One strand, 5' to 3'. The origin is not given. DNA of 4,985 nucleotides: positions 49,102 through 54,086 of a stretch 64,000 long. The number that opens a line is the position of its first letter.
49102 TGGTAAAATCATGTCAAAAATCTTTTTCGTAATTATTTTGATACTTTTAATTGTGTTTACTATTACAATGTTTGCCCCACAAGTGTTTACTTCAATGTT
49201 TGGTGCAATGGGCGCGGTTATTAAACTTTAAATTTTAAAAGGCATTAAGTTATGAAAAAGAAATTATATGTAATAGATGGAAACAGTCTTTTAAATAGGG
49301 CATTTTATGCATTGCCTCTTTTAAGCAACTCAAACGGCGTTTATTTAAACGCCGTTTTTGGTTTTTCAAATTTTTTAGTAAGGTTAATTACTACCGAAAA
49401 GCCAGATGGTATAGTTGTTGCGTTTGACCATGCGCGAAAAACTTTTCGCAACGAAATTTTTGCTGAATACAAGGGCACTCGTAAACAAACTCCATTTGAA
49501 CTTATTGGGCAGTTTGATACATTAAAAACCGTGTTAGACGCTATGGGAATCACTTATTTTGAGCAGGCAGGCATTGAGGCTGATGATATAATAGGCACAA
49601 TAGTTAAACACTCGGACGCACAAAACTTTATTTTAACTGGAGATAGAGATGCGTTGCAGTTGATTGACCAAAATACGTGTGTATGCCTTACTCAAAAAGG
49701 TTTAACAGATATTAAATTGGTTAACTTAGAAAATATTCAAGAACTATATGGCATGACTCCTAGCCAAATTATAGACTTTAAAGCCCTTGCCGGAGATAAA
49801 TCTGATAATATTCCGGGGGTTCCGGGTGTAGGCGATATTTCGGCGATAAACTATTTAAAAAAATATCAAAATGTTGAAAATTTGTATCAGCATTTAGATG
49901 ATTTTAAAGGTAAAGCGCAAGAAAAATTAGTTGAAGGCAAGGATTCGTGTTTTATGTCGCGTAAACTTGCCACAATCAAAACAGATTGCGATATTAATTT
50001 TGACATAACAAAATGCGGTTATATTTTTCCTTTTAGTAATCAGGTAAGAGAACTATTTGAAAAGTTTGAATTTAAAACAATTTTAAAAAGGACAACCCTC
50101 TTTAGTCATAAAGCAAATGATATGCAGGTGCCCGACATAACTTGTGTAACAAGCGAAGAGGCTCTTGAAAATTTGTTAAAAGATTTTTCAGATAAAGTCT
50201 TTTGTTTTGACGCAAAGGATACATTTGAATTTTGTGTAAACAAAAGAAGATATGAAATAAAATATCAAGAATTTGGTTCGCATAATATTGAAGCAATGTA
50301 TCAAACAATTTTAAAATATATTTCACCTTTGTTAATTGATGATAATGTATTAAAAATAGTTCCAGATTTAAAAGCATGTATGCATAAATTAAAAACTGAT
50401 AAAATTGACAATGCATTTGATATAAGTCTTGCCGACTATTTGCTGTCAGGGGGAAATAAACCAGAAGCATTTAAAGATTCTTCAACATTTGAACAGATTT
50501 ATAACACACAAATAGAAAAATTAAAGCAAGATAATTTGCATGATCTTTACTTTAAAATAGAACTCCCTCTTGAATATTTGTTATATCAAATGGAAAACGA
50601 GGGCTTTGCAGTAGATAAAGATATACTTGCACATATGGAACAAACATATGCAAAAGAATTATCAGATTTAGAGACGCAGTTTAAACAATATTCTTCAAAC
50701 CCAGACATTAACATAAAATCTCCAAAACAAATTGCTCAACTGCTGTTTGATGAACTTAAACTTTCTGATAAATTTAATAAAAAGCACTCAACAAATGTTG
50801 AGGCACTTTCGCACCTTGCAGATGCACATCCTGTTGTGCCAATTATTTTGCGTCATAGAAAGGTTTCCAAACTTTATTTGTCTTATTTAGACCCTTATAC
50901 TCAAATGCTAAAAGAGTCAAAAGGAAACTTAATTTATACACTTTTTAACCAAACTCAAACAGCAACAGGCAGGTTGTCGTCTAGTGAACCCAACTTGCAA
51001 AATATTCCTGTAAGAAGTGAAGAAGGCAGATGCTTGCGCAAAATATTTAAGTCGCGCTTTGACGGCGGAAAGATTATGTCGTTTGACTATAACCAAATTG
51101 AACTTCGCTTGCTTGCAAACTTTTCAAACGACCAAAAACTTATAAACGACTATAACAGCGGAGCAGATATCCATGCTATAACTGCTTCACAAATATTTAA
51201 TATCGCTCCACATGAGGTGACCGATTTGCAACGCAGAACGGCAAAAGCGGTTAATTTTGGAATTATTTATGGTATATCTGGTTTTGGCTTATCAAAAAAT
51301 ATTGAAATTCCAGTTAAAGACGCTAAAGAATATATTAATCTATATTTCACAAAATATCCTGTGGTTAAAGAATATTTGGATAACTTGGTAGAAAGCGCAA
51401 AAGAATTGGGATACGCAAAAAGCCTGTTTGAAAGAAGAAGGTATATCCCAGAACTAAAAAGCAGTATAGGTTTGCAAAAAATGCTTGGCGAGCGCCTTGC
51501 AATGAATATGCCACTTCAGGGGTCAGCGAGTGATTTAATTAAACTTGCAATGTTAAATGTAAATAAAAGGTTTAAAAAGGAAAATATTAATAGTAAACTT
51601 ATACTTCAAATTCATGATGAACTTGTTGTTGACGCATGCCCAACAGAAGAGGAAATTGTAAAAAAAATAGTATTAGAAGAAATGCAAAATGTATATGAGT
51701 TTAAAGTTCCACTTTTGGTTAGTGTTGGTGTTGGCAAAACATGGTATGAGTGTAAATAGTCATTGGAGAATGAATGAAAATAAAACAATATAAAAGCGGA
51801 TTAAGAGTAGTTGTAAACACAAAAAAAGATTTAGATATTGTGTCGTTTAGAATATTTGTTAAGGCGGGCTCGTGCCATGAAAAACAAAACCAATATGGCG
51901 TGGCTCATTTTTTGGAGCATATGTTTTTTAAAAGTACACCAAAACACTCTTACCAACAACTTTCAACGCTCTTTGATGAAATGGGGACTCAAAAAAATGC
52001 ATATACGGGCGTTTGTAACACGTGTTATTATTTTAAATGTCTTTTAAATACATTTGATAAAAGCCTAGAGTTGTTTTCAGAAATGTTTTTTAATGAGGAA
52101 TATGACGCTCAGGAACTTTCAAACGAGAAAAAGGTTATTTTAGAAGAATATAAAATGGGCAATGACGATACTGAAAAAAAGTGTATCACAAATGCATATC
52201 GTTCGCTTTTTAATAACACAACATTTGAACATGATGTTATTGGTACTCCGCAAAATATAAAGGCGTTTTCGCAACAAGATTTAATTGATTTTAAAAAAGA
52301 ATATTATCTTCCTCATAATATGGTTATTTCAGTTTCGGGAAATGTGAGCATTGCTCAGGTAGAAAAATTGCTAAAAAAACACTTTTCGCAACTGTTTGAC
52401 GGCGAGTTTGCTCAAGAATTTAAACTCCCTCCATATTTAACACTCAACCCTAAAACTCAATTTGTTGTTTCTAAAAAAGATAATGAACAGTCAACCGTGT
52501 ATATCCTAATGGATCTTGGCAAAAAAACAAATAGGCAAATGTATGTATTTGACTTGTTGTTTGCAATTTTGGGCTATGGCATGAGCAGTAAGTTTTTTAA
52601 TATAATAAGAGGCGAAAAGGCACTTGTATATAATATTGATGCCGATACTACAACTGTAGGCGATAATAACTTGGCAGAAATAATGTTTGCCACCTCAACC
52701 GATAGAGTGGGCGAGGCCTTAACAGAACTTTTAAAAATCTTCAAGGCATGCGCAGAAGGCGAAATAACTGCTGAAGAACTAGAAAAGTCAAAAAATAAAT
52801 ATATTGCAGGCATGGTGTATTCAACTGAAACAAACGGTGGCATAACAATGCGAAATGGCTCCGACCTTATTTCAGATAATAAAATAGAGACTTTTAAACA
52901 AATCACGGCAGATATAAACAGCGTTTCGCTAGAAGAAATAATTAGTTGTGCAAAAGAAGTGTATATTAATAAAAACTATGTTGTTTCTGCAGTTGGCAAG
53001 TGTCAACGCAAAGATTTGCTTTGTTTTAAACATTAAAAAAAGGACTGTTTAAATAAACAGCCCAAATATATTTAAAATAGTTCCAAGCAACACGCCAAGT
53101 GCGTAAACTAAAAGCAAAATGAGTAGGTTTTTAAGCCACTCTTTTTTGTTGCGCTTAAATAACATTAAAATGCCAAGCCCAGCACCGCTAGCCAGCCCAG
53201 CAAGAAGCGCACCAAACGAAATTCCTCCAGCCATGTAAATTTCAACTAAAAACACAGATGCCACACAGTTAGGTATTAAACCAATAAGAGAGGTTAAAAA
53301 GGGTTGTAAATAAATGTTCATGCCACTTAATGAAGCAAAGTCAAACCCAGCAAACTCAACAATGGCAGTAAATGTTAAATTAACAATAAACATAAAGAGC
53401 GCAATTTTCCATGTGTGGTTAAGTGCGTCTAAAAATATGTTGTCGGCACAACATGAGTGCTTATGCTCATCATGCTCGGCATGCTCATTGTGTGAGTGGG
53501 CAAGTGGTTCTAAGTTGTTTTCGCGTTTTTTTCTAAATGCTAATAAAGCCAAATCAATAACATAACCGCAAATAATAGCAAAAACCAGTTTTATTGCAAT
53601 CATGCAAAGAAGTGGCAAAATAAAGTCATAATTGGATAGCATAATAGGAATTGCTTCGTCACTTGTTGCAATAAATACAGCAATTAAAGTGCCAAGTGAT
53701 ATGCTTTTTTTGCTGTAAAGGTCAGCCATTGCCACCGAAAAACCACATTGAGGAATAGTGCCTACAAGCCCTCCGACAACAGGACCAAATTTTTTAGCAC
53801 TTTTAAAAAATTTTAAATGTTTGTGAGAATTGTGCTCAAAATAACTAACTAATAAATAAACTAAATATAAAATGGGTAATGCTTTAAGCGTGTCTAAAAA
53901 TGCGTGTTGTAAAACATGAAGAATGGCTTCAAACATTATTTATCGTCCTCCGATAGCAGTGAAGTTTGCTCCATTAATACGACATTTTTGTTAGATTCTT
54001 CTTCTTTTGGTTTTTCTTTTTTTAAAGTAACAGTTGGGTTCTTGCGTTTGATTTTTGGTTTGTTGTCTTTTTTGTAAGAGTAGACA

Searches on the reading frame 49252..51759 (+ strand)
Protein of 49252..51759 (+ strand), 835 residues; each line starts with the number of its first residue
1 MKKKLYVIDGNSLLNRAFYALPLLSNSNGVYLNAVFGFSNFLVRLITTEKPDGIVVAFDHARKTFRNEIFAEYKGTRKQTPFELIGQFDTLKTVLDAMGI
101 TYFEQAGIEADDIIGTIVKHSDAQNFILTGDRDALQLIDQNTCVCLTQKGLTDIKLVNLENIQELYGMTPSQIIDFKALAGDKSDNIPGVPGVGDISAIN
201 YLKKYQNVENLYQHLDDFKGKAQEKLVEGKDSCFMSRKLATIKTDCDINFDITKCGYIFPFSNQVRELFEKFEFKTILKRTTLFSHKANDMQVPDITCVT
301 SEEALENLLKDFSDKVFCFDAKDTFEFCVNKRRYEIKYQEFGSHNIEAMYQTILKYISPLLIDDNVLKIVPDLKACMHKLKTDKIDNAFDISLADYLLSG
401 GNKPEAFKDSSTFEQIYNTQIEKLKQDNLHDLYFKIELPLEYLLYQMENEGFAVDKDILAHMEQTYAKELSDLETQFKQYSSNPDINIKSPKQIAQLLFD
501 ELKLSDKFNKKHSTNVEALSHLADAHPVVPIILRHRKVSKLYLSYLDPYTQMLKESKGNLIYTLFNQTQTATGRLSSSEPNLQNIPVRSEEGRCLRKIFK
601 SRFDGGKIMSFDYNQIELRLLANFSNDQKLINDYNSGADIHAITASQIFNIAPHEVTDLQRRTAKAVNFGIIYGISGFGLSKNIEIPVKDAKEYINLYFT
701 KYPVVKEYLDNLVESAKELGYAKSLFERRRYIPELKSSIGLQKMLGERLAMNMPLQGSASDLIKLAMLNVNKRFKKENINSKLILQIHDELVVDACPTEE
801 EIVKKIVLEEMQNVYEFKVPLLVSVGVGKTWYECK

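Call 81: search_protein_families(library=pfam, proteins=[window:49252-51759:+], max_evalue=0.00001)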
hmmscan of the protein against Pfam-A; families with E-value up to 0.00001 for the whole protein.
window:49252-51759:+ (835 aa): 3 families
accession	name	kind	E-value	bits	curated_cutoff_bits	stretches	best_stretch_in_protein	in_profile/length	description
PF00476.26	DNA_pol_A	-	1.1e-134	449.6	34.3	1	457-833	2-381/381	DNA polymerase family A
PF02739.22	5_3_exonuc_N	-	5.4e-51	173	34.3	1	4-167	1-164/164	5'-3' exonuclease, N-terminal resolvase-like domain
PF01367.25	5_3_exonuc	-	3e-31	108.2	40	1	169-255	2-89/97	5'-3' exonuclease, C-terminal SAM fold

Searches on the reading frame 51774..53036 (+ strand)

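Call 81: search_protein_families(library=pfam, proteins=[window:51774-53036:+], max_evalue=0.00001)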
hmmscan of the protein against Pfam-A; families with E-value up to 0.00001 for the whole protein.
window:51774-53036:+ (420 aa): 2 families
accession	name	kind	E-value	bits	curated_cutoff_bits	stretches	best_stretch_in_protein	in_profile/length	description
PF05193.26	Peptidase_M16_C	-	2.2e-33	116.1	23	1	165-342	2-180/181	Peptidase M16 inactive domain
PF00675.25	Peptidase_M16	-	5.6e-31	107.9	22.3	1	12-157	2-147/149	Insulinase (Peptidase family M16)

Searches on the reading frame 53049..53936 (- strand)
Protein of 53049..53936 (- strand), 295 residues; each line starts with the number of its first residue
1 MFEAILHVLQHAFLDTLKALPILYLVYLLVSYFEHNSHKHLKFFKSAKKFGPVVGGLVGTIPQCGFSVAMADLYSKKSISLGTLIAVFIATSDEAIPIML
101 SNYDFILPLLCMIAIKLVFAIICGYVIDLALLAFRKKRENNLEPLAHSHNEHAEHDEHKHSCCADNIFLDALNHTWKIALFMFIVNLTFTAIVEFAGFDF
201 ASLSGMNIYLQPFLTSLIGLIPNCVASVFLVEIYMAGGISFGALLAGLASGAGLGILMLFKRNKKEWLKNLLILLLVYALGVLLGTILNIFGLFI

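Call 81: search_protein_families(library=pfam, proteins=[window:53049-53936:-], max_evalue=0.00001)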
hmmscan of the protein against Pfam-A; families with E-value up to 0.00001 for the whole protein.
window:53049-53936:- (295 aa): 1 family
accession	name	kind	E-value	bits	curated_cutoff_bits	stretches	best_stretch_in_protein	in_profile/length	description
PF11449.14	ArsP_2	-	6.6e-23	81.9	32.5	2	3-193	4-180/359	Putative, 10TM heavy-metal exporter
